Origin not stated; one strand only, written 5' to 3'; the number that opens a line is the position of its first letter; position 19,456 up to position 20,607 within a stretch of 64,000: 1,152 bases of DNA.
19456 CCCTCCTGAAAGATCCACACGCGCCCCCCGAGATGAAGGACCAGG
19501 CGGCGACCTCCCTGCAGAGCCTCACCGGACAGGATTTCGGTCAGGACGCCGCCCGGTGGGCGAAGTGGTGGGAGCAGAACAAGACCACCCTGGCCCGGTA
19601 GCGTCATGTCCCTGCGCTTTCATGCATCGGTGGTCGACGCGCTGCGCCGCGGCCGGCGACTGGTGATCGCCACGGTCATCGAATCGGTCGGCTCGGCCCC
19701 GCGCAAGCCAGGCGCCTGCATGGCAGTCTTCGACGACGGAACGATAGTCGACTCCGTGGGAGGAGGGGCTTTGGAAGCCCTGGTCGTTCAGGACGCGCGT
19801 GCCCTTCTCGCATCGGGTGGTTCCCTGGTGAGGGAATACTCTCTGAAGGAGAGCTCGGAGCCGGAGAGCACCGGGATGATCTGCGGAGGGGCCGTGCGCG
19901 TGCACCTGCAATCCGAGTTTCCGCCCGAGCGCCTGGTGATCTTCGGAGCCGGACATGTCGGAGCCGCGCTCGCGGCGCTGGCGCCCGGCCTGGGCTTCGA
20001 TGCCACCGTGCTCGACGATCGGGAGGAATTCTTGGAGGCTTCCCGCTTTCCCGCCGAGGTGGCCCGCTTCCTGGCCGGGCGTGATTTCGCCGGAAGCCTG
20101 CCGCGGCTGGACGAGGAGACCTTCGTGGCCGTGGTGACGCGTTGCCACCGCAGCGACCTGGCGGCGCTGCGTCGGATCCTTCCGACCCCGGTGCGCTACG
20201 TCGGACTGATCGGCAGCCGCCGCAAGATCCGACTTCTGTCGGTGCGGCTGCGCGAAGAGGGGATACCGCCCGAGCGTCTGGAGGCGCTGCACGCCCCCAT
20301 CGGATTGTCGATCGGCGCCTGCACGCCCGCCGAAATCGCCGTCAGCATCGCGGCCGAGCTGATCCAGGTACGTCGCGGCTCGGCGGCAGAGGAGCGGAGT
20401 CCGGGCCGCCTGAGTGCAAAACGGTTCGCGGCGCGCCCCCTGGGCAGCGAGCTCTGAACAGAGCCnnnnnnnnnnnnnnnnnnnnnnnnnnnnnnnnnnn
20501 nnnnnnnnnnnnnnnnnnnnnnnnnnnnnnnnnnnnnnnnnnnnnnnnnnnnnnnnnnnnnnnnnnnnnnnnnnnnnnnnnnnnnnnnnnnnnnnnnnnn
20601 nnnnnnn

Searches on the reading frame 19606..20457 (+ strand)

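Call 12: search_protein_families(library=pfam, proteins=[window:19606-20457:+])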
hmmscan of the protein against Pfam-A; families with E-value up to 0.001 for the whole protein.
window:19606-20457:+ (283 aa): 3 families
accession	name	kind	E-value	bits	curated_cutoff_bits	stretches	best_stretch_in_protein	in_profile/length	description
PF13478.12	XdhC_C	-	3.8e-41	140.9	29.7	1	110-252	1-125/125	XdhC Rossmann domain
PF02625.21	XdhC_CoxI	-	7.9e-23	80.6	24.3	1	13-78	2-67/68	XdhC and CoxI family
PF07992.20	Pyr_redox_2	-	1.6e-05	25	26.1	1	64-157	101-190/291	Pyridine nucleotide-disulphide oxidoreductase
